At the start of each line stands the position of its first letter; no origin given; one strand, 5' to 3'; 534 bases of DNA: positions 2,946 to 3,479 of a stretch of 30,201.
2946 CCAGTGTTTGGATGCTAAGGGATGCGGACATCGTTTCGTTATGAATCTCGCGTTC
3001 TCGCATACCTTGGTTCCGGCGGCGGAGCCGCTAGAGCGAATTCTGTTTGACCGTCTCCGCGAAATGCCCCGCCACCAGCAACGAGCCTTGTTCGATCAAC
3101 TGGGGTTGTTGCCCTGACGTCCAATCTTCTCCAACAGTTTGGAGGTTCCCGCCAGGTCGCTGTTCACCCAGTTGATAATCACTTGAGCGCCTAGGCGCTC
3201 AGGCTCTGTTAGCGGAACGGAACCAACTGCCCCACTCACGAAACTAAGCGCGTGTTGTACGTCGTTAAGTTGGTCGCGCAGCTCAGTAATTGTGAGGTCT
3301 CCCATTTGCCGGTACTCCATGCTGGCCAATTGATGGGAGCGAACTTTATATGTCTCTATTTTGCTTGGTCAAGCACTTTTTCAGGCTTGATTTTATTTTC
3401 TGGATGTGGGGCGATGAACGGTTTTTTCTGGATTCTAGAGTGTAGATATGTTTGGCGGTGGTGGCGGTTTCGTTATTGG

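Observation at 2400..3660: Compositional discontinuity: lower-GC segment covering the portal 3' third, ogr, a small antisense ORF and a ~330-bp AT-rich non-coding island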

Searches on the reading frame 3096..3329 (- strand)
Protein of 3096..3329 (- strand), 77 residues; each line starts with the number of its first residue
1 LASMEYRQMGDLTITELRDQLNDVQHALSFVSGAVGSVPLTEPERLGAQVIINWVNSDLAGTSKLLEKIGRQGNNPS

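Call 8: search_protein_families(library=pfam, proteins=[window:3096-3329:-], max_evalue=0.01)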
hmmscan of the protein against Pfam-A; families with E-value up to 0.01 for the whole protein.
window:3096-3329:- (77 aa): 0 families

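Call 9: search_protein_families(library=phrogs, proteins=[window:3096-3329:-], max_evalue=0.01)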
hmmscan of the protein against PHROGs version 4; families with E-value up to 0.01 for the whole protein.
window:3096-3329:- (77 aa): 0 families

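Call 33: find_homologous_proteins(query=window:3096-3329:-, max_evalue=0.01)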
Query window:3096-3329:- (77 aa): 2 proteins with E <= 0.01 among 2 candidates.
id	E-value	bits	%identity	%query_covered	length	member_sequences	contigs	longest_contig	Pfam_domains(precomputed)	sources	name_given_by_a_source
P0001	2.8e-36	140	99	90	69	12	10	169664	-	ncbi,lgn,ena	-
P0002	5.3e-18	82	69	90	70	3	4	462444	-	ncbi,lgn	-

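Call 63: find_encoding_contigs(protein=P0002, flank=4000, max_places=6)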
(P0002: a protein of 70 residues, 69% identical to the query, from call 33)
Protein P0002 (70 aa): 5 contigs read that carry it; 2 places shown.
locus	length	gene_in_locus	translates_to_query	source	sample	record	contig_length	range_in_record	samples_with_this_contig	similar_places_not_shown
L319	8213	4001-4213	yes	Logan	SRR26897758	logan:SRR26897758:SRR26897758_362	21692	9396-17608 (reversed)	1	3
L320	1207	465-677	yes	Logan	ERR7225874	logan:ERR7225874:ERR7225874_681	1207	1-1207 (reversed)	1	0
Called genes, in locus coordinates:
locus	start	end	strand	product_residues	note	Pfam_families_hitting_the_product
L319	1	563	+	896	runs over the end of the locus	PF13155:Toprim_2 (weak)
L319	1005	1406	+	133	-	-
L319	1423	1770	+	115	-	PF24720:DUF7673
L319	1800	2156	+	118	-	PF24720:DUF7673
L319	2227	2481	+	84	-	-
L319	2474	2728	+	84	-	PF03869:Arc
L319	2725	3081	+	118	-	-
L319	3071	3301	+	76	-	-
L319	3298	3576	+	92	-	-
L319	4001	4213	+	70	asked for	-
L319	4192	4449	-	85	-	PF04606:Ogr_Delta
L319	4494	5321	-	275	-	PF04860:Phage_portal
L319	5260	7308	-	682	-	PF03237:Terminase_6N, PF17289:Terminase_6C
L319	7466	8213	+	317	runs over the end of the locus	PF05929:Phage_GPO_N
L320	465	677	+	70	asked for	-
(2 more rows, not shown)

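Call 93: search_protein_families(library=pfam, alignment_id=A3, max_evalue=0.1)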
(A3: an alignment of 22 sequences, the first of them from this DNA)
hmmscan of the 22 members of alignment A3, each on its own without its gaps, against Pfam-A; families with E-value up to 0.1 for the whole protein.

A. member 1, seq(69 aa): 0 families

B. families by the number of members that match (of 22 scanned): 6 families
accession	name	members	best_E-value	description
PF13015.12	PRKCSH_1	1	0.024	Glucosidase II beta subunit-like protein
PF04260.17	DUF436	1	0.04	Protein of unknown function (DUF436)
PF17264.7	DUF5330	1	0.042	Family of unknown function (DUF5330)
PF00157.23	Pou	1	0.052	Pou domain - N-terminal to homeobox domain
PF08559.15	Cut8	1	0.054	Cut8, nuclear proteasome tether protein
PF17196.9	DUF5133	1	0.086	Protein of unknown function (DUF5133)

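Call 94: search_protein_families(library=phrogs, alignment_id=A3, max_evalue=0.01)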
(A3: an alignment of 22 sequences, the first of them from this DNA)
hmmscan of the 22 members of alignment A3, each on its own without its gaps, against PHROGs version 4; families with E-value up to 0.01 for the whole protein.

A. member 1, seq(69 aa): 0 families

B. families by the number of members that match (of 22 scanned): 0 families

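Call 95: search_solved_structures(query=A3, max_evalue=1)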
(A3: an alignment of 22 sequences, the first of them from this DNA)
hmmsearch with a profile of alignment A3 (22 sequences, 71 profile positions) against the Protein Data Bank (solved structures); distinct sequences matched with E-value up to 1: 11.
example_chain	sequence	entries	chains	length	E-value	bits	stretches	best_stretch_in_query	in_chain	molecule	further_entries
8a3k_UNK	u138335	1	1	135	0.0096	18.9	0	49-64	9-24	sc-apCC-4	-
6irb_A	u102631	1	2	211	0.12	15.3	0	41-67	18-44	1-phosphatidylinositol 4,5-bisphosphate phosphodiesterase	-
4f3q_A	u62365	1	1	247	0.53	13.3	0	4-21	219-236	Transcriptional regulatory protein CBU_1566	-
6f6t_A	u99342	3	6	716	0.6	13.1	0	32-56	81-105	Phenylalanine ammonia-lyase 1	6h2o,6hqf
1w27_A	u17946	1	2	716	0.61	13.1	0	32-56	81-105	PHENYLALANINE AMMONIA-LYASE 1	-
9rsb_A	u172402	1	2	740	0.65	13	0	32-56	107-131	Phenylalanine ammonia-lyase 1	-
6rgs_A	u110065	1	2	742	0.65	13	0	32-56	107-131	Phenylalanine ammonia-lyase 1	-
6irc_A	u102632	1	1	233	0.75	12.8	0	41-66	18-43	1-phosphatidylinositol 4,5-bisphosphate phosphodiesterase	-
7a6h_K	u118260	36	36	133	0.81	12.7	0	40-69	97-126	DNA-directed RNA polymerases I and III subunit RPAC2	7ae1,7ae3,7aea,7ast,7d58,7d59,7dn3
2pvq_A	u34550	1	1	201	0.89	12.6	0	34-57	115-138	glutathione S-transferase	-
2nto_A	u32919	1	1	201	0.9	12.6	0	34-57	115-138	glutathione S-transferase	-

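Call 106: find_homologous_proteins(query=A3, max_evalue=0.001)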
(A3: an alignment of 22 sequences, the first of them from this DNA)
Query A3 (22 sequences) (69 aa, profile of the alignment): 33 proteins with E <= 0.001 among 499 candidates.
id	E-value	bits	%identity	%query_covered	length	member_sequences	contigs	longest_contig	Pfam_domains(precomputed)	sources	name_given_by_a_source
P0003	8.3e-22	94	31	49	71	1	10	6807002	-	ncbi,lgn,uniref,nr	ncbi:hypothetical protein [Pseudomonas chlororaphis]|uniref:hypothetical protein n=1 Tax=Pseudomonas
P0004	2.2e-19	87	-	-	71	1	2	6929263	-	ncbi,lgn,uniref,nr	ncbi:hypothetical protein [Pseudomonas sp. MRSN 12121]|uniref:hypothetical protein n=1 Tax=Pseudomon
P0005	1.4e-18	84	-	-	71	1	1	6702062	-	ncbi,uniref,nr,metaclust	ncbi:hypothetical protein JM49_28665 [Pseudomonas chlororaphis subsp. aurantiaca]|uniref:hypothetica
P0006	1.4e-18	84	-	-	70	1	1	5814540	-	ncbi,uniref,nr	ncbi:hypothetical protein SAMN04490198_2861 [Pseudomonas palleroniana]|uniref:Uncharacterized protei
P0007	1.5e-18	84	20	72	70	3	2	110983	-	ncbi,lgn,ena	-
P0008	1.8e-18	84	26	28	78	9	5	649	-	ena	-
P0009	2.3e-18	83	-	-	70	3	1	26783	-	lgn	-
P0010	2.6e-18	83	-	-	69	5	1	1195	-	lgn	-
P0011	3.0e-18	83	-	-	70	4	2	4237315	-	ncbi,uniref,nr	ncbi:hypothetical protein [Pseudomonas proteolytica]|uniref:hypothetical protein n=1 Tax=Pseudomonas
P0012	3.8e-17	80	-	-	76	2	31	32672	-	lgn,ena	-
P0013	4.1e-17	79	-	-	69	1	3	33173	-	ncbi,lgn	-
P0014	4.4e-17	79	-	-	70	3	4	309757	-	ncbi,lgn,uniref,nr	ncbi:hypothetical protein POF53_01120 [Mitsuaria sp. RG]|uniref:hypothetical protein n=1 Tax=Pseudom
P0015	1.0e-16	78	-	-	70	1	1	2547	-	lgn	-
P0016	1.1e-16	78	-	-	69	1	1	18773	-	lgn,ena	-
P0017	1.6e-16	78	-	-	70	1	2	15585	-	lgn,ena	-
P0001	7.2e-15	72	99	100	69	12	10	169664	-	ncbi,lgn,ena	-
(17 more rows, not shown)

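Call 113: predict_structure(alignment_id=A5)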
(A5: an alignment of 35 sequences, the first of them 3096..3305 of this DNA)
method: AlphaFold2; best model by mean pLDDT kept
length: 69 residues; sequences in the alignment: 35
mean_pLDDT: 81.5   pTM: 0.54
mean pLDDT of the five models: 81.5, 81.3, 77.4, 71.7, 70.2
residues with pLDDT >= 90: 2; 70-90: 58; 50-70: 8; < 50: 1
segments of 3 or more residues with pLDDT < 50: none
pLDDT, mean of each block of 10 residues (from residue 1): 74 86 82 88 88 85 64
secondary structure, 60 per line:
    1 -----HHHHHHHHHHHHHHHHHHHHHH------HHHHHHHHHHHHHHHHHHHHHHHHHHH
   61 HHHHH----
elements in order: H6-27 H34-65

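Call 115: fold_search(model_id=the predicted structure, library=pdb)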
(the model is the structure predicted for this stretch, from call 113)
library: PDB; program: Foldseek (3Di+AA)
matches with E <= 10: 185; with E <= 0.001: 0
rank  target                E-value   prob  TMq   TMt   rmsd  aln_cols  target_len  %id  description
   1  6v1v_D                1.2e+00  0.44  0.52  0.08   4.8        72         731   24  VIP3B (VIP3B_2160) adapted for crystallization (released 2019-12-18)
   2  6v1v_C                1.2e+00  0.44  0.53  0.07   4.8        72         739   24  VIP3B (VIP3B_2160) adapted for crystallization (released 2019-12-18)
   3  6v1v_B                1.3e+00  0.35  0.48  0.07   7.8        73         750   25  VIP3B (VIP3B_2160) adapted for crystallization (released 2019-12-18)
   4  8u5w_D                1.7e+00  0.77  0.69  0.66   2.1        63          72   14  De novo designed pentameric helical bundle protein (released 2024-09-25)
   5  4l0r_B                1.7e+00  0.63  0.62  0.59   2.9        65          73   14  Crystal structure of FGF2-interacting protein from Homo sapiens. Northeast Structural Genomics Consortium Target HR902 (released 2013-09-04)
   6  8ibh                  1.8e+00  0.51  0.57  0.53   3.2        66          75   15  Cep57 C-terminal domain (released 2024-02-14)
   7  6v1v_A                1.8e+00  0.28  0.47  0.07   7.0        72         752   25  VIP3B (VIP3B_2160) adapted for crystallization (released 2019-12-18)
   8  6koo_D                1.8e+00  0.21  0.44  0.04   5.5        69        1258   13  Mycobacterium tuberculosis initial transcription complex comprising sigma H and 5'-OH RNA of 7 nt (released 2020-03-11)
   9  4l0r_A                1.9e+00  0.60  0.62  0.59   2.8        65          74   14  Crystal structure of FGF2-interacting protein from Homo sapiens. Northeast Structural Genomics Consortium Target HR902 (released 2013-09-04)
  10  5zx3_D                1.9e+00  0.20  0.44  0.04   5.6        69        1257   13  Mycobacterium tuberculosis RNA polymerase holoenzyme with ECF sigma factor sigma H (released 2019-03-20)
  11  4i0x_A                2.1e+00  0.44  0.60  0.56   2.9        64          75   12  Crystal structure of the Mycobacterum abscessus EsxEF (Mab_3112-Mab_3113) complex (released 2013-01-16)
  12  6cce_D                2.2e+00  0.18  0.44  0.04   5.6        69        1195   10  Crystal structure of a Mycobacterium smegmatis RNA polymerase transcription initiation complex with inhibitor Kanglemy (released 2018-08-15)
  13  6s7o_C                2.2e+00  0.15  0.39  0.35   5.6        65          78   20  Cryo-EM structure of human oligosaccharyltransferase complex OST-A (released 2019-12-18)
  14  1tjl_A                2.4e+00  0.51  0.61  0.33   2.5        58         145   16  Crystal structure of transcription factor DksA from E. coli (released 2004-09-07)
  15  3n27_A                2.4e+00  0.35  0.55  0.54   3.1        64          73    9  Molecular Basis of the Inhibition of Henipa Viruses (released 2011-06-29)
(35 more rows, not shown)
